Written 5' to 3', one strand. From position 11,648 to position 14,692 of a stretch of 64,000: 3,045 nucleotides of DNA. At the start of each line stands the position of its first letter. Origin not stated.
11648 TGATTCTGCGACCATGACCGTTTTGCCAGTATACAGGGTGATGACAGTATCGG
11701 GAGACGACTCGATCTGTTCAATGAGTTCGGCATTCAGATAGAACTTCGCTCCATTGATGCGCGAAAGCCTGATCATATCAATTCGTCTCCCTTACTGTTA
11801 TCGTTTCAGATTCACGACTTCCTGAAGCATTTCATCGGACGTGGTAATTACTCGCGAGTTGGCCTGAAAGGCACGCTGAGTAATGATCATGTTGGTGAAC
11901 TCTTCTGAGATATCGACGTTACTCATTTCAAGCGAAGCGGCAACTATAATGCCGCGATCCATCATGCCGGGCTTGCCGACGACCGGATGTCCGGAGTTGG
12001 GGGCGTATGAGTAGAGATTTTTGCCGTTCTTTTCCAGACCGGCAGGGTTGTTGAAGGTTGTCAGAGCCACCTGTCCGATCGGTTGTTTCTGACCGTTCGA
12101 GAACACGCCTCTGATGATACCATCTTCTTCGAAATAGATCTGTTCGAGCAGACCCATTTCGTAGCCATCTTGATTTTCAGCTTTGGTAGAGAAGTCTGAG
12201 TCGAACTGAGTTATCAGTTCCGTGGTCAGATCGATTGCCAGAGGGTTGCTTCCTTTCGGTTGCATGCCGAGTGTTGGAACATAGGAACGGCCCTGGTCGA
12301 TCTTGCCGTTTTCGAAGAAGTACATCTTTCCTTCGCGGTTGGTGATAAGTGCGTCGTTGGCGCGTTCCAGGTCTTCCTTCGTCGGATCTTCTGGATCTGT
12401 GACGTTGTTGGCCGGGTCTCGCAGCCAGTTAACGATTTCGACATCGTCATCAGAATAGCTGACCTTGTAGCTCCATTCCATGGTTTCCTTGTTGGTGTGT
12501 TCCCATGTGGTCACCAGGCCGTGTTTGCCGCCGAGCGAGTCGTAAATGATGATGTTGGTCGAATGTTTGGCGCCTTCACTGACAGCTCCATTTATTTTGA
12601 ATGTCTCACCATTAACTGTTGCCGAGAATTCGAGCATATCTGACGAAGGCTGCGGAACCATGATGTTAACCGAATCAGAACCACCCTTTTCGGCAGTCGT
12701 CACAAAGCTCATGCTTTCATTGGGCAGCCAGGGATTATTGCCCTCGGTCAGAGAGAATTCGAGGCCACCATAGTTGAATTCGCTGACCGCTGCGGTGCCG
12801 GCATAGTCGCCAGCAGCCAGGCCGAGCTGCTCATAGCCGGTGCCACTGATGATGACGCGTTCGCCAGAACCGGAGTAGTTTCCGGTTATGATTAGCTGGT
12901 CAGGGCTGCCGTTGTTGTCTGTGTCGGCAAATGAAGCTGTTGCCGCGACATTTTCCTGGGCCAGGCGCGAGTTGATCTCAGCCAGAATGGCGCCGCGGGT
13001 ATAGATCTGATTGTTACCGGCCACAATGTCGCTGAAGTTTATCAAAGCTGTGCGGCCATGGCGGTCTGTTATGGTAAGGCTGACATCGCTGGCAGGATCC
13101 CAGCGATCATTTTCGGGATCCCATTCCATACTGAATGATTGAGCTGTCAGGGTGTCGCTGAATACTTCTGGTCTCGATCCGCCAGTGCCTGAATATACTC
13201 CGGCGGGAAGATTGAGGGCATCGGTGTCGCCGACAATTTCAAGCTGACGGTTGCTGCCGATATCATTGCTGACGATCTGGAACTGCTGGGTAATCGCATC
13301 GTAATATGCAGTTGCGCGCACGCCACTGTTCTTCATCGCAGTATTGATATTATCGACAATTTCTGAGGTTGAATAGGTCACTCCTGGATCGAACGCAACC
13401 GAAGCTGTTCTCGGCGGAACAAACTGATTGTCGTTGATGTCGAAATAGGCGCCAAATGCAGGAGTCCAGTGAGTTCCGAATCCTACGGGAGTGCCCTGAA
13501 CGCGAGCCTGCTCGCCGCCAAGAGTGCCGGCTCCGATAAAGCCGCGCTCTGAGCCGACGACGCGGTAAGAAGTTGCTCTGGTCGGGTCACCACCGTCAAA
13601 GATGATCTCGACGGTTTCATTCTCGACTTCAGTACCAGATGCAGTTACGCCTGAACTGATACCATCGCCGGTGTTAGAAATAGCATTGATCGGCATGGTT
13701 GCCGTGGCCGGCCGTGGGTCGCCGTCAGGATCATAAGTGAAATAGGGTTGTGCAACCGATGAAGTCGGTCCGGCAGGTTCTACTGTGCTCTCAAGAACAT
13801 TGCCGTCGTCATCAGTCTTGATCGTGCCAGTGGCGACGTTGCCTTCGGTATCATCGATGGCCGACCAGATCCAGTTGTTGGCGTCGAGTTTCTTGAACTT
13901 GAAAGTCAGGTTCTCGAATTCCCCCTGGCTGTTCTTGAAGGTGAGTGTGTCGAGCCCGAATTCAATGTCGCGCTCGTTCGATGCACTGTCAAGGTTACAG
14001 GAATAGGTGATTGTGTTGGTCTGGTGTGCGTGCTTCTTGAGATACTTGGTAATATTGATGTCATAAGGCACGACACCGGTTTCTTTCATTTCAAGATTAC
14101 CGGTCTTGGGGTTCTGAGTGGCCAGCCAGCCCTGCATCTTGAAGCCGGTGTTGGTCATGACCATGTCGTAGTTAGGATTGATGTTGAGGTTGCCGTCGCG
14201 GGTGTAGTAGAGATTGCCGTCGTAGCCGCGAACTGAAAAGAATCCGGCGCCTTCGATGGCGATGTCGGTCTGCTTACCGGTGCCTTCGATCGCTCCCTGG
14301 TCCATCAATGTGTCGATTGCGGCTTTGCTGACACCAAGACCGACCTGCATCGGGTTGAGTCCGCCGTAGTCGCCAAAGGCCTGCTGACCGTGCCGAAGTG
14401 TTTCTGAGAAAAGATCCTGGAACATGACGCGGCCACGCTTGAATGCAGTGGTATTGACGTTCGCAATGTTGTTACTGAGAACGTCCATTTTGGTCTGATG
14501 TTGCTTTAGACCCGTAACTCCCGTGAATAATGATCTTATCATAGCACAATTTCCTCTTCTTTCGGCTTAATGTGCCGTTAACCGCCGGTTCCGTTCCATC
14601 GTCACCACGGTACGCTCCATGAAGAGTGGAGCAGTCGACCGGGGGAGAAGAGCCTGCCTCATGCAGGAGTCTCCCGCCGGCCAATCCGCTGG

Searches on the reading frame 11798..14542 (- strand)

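Call 49: search_protein_families(library=pfam, proteins=[window:11798-14542:-], max_evalue=0.000001)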
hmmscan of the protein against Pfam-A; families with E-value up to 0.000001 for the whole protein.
window:11798-14542:- (914 aa): 4 families
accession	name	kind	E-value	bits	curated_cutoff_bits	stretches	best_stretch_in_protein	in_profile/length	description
PF06429.18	Flg_bbr_C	-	3.3e-17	62.1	23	1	870-912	4-46/46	Flagellar basal body rod FlgEFG protein C-terminal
PF07559.19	FlgE_D2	-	7e-14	52.9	22.7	1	654-794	16-142/142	Flagellar basal body protein FlaE D2 domain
PF22692.1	LlgE_F_G_D1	-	1.5e-11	44.7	27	1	95-158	1-62/64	Flagellar hook protein FlgE/F/G D1 domain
PF00460.25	Flg_bb_rod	-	1.1e-09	38.4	20.7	1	7-35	3-31/31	Flagella basal body rod protein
